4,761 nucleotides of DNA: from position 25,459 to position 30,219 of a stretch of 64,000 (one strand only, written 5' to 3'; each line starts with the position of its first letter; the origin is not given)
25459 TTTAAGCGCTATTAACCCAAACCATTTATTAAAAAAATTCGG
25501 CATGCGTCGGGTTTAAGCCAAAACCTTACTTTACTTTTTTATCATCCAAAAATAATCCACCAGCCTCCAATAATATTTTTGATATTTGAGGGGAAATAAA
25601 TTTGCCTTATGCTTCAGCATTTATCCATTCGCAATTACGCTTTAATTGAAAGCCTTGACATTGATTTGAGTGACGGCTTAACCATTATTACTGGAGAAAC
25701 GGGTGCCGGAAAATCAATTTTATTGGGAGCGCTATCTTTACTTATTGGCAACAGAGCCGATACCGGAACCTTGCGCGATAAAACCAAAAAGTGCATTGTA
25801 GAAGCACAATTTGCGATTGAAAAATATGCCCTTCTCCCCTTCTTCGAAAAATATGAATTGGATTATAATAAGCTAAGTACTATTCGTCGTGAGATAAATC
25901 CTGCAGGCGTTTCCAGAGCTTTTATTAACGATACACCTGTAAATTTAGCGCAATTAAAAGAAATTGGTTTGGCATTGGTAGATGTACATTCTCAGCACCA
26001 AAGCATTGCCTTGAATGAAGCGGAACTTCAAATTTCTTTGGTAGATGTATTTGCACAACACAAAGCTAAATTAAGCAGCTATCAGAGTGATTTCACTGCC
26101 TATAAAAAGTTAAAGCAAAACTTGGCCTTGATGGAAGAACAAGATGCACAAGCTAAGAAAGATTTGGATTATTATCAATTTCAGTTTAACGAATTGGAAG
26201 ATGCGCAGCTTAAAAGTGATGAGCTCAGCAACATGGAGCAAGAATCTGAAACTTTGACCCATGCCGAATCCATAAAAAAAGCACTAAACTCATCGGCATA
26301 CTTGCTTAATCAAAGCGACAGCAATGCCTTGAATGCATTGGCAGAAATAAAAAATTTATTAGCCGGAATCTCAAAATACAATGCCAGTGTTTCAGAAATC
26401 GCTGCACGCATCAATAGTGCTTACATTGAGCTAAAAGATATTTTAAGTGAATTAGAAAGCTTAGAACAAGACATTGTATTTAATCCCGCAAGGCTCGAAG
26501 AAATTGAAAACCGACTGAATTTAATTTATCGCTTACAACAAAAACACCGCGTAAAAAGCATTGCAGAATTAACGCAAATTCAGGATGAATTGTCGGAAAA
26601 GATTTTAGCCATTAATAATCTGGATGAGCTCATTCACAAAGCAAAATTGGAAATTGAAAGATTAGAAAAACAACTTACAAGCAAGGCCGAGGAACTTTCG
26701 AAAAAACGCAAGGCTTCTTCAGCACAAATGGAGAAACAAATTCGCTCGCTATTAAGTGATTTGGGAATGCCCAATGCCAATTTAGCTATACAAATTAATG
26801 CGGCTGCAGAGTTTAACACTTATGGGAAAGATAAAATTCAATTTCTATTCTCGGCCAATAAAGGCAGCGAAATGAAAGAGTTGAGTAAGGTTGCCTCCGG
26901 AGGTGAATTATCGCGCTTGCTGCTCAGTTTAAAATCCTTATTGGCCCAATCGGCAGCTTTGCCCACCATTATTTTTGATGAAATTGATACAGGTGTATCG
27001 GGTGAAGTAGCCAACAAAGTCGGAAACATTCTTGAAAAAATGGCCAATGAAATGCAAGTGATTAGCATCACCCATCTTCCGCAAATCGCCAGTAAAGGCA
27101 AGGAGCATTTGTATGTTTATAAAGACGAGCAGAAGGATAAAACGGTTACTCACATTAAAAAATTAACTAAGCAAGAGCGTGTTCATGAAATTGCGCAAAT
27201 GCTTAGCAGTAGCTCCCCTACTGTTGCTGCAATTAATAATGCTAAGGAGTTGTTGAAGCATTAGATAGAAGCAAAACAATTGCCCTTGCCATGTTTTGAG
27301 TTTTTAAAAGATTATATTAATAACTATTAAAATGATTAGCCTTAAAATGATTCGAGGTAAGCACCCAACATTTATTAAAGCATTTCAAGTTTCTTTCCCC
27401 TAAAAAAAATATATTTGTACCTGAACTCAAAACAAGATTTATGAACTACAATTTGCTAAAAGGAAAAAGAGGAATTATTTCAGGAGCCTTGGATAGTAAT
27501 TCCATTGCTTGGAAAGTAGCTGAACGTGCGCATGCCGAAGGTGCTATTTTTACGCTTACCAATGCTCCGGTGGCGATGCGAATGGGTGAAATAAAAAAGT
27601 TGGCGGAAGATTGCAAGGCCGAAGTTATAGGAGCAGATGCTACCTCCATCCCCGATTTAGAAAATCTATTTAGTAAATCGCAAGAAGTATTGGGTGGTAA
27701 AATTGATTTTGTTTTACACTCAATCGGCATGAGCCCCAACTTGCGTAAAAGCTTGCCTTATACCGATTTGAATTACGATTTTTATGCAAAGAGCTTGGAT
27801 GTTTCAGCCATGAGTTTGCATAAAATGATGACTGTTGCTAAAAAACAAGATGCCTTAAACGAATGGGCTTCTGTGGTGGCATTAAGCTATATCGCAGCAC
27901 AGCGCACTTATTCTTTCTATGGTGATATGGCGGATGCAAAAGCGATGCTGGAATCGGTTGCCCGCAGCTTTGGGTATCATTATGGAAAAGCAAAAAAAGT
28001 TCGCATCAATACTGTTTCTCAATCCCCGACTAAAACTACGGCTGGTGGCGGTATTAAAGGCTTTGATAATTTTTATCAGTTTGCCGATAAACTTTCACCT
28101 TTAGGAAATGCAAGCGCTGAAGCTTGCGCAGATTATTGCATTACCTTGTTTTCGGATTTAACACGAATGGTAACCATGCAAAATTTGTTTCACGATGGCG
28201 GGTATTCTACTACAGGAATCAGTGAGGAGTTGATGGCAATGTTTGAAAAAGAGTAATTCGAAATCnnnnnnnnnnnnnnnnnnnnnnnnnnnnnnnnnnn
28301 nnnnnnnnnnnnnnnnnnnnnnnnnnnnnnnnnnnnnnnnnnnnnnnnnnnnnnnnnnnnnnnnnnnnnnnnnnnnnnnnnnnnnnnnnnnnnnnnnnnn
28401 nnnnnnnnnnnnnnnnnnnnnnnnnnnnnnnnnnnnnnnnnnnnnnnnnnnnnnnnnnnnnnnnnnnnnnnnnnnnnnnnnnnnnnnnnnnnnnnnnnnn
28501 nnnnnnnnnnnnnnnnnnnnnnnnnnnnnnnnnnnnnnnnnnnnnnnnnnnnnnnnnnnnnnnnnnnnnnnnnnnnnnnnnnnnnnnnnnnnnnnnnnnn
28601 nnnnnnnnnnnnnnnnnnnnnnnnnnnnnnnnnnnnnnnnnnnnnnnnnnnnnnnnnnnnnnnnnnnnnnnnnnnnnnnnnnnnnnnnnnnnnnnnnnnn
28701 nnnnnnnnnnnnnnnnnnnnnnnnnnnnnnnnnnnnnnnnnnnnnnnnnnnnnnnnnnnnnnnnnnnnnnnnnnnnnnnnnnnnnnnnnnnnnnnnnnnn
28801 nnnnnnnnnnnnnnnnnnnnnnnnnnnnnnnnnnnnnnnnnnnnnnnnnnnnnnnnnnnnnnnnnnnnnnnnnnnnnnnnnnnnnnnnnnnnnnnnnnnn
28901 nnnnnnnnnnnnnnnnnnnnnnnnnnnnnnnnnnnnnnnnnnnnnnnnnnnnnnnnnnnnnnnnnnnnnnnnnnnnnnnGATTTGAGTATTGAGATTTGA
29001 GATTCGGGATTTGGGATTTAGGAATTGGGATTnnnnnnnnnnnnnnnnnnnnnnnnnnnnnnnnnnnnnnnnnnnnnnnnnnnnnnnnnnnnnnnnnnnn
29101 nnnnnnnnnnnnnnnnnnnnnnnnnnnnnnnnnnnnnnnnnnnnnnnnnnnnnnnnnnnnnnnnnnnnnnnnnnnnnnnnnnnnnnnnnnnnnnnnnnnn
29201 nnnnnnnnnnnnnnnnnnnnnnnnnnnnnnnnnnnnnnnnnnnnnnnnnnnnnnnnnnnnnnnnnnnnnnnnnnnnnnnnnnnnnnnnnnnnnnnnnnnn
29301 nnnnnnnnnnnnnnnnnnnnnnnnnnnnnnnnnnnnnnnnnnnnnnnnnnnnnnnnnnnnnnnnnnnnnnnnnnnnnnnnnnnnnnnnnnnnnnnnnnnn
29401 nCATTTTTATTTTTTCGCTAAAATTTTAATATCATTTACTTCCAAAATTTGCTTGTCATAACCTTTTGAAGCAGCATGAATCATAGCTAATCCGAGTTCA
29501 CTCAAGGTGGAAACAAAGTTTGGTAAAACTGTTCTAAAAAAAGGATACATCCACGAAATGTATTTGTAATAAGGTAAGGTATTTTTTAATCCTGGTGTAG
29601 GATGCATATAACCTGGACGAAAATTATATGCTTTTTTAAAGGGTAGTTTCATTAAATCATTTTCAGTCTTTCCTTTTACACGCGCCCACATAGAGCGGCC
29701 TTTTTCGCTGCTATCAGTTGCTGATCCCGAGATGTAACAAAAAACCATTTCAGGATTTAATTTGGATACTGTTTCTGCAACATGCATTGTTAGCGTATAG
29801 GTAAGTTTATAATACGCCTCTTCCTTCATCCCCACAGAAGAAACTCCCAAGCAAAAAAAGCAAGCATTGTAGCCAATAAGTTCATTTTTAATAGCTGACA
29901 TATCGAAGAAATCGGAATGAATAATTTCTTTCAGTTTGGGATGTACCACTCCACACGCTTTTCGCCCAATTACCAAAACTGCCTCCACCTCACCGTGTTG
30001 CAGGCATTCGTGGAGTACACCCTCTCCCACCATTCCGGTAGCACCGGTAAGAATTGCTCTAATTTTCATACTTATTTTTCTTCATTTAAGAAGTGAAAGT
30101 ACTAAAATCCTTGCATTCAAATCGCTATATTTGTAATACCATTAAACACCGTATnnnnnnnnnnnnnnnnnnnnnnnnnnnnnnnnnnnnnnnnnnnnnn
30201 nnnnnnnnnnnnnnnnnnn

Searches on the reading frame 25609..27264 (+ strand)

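Call 47: search_protein_families(library=pfam, proteins=[window:25609-27264:+], max_evalue=0.00001)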
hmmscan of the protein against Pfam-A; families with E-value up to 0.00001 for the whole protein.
window:25609-27264:+ (551 aa): 3 families
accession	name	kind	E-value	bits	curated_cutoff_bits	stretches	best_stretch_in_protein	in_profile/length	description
PF02463.25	SMC_N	-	3.5e-14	53.2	40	1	2-509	2-217/220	RecF/RecN/SMC N terminal domain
PF13175.12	AAA_15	-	7.4e-07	29.5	32.1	1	1-494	1-374/374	AAA ATPase domain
PF13476.12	AAA_23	-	9.5e-07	30.1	27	0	5-259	2-185/201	AAA domain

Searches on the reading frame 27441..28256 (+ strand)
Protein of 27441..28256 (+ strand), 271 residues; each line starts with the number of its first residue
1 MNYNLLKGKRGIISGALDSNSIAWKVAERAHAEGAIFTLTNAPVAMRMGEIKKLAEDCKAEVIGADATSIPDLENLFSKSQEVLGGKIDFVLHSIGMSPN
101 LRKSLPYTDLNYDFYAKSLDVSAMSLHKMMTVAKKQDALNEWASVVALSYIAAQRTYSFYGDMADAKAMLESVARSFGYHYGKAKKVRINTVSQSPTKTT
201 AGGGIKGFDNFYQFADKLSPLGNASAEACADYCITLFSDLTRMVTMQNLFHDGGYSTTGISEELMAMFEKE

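Call 47: search_protein_families(library=pfam, proteins=[window:27441-28256:+], max_evalue=0.00001)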
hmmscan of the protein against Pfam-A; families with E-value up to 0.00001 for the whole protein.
window:27441-28256:+ (271 aa): 1 family
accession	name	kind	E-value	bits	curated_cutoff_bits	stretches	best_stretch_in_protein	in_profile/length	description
PF13561.12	adh_short_C2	-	2.3e-55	188.2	27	1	15-256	1-236/236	Enoyl-(Acyl carrier protein) reductase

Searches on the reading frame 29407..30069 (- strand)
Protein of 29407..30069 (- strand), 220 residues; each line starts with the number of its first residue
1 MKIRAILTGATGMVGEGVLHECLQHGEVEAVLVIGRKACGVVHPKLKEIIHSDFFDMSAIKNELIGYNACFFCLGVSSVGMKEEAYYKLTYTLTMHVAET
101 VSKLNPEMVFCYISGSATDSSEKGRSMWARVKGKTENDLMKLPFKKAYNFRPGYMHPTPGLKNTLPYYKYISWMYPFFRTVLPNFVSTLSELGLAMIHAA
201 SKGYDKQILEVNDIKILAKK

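Call 47: search_protein_families(library=pfam, proteins=[window:29407-30069:-], max_evalue=0.00001)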
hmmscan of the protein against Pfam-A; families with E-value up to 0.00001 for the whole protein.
window:29407-30069:- (220 aa): 1 family
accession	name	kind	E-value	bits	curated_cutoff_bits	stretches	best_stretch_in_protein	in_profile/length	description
PF01370.27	Epimerase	-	3.1e-06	27.2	20.9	1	6-117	2-117/240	NAD dependent epimerase/dehydratase family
